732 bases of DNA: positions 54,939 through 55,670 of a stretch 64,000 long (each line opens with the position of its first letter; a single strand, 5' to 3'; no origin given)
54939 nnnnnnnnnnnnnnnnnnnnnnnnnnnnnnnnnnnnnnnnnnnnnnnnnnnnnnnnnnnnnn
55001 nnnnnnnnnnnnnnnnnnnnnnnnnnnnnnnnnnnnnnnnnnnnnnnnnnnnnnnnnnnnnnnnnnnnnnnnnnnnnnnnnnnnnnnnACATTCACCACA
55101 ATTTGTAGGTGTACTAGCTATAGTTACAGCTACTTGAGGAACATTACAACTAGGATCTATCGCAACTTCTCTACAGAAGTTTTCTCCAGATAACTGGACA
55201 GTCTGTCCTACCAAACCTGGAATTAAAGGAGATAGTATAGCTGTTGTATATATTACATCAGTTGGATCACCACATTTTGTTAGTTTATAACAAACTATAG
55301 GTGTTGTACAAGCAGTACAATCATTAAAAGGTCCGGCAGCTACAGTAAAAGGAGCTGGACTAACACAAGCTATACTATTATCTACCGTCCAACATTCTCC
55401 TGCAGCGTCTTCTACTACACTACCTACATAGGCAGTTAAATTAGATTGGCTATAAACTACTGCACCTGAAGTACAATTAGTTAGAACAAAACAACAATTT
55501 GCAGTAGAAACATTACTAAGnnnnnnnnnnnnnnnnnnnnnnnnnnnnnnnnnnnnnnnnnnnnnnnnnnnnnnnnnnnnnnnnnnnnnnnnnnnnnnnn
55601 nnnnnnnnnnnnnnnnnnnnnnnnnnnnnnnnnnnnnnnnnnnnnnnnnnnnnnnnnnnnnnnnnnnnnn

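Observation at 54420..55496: Undescribed ~65-80-aa cysteine module repeated in tandem (array 1)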

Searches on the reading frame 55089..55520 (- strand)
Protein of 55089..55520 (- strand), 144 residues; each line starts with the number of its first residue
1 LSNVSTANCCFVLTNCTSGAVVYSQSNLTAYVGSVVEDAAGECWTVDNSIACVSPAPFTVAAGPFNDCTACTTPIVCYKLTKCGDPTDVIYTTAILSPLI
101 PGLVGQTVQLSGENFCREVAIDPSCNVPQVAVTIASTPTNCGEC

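Call 83: predict_structure(alignment_id=A6)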
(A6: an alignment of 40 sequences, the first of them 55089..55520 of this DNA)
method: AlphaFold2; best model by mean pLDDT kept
length: 144 residues; sequences in the alignment: 40
mean_pLDDT: 90.2   pTM: 0.68
mean pLDDT of the five models: 90.2, 90.3, 89.8, 89.6, 89.4
residues with pLDDT >= 90: 112; 70-90: 17; 50-70: 12; < 50: 3
segments of 3 or more residues with pLDDT < 50: 2-4
pLDDT, mean of each block of 10 residues (from residue 1): 60 98 96 97 96 96 94 89 97 72 88 96 88 94 94
secondary structure, 60 per line:
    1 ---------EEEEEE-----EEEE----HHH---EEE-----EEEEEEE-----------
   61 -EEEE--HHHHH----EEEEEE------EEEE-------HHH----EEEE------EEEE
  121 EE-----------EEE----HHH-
elements in order: E10-15 E21-24 E35-37 E43-49 E62-65 H68-72 E77-82 E89-92 E107-110 E117-122 E134-136
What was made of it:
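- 55308..55520 (-): Module m1 (aa 1242-1312). Modelled at pLDDT about 96 (call 83).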

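Call 86: fold_search(model_id=the predicted structure, library=pdb)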
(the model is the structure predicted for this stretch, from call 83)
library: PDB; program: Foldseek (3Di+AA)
matches with E <= 10: 22; with E <= 0.001: 0
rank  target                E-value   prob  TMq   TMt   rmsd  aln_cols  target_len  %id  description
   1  6lxw_P                7.7e-01  0.03  0.13  0.06  15.6       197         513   12  Cryo-EM structure of human secretory immunoglobulin A in complex with the N-terminal domain of SpsA (released 2020-05-27)
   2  5c3n_A                4.6e+00  0.01  0.14  0.08  21.2       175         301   12  Crystal structure of MERS coronavirus main protease in spacegroup C2221 (released 2015-12-30)
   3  7dic_A                4.6e+00  0.01  0.14  0.07  12.8       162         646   12  Mycoplasma genitalium RNase R in complex with single-stranded RNA (released 2021-03-17)
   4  5y9h_A                5.4e+00  0.03  0.13  0.06  16.5        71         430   18  Crystal structure of SafDAA-dsc complex (released 2017-11-15)
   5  2cny_A                6.1e+00  0.03  0.14  0.15  16.7        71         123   18  Salmonella enterica SafA pilin in complex with a 19-residue SafA Nte peptide (I15A mutant) (released 2006-06-27)
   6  9ef9_A                6.4e+00  0.01  0.15  0.04  16.0       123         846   10  Cryo-EM structure of Drosophila melanogaster insulin receptor (dmIR) bound with three DILP5, asymmetric conformation (released 2025-10-01)
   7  9atl_A                7.1e+00  0.01  0.13  0.06  12.1        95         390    7  Cryo-EM of Stenotrophomonas maltophilia flagellum (released 2024-11-13)
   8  5nv6_A                7.5e+00  0.06  0.19  0.06  10.8        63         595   11  Structure of human transforming growth factor beta-induced protein (TGFBIp). (released 2017-08-09)
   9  2bv3                  7.5e+00  0.01  0.16  0.06  13.5       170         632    6  Crystal structure of a mutant elongation factor G trapped with a GTP analogue (released 2005-08-10)
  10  6kx0_A                7.5e+00  0.01  0.13  0.10  17.5       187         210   13  Crystal structure of SN-101 mAb non-liganded form (released 2020-07-29)
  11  4tko                  7.5e+00  0.01  0.11  0.07  14.2       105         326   10  Structure of the periplasmic adaptor protein EmrA (released 2014-07-09)
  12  7aqx_D                8.4e+00  0.01  0.12  0.15  14.5        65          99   14  Co-Crystal Structure of Variant Surface Glycoprotein VSG2 in complex with Nanobody VSG2(NB9) (released 2021-11-03)
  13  9n7y_B                8.4e+00  0.01  0.16  0.12  16.1       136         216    7  BioSAS-TEVp (C151A, core) bound to TEV protease cleavage peptide (released 2025-07-02)
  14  4grw_J                8.4e+00  0.01  0.13  0.14  14.1       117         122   12  Structure of a complex of human IL-23 with 3 Nanobodies (Llama vHHs) (released 2014-02-19)
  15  7did_A                8.4e+00  0.01  0.14  0.06  13.5       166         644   15  Mycoplasma genitalium RNase R in complex with ribose methylated single-stranded RNA (released 2021-03-17)
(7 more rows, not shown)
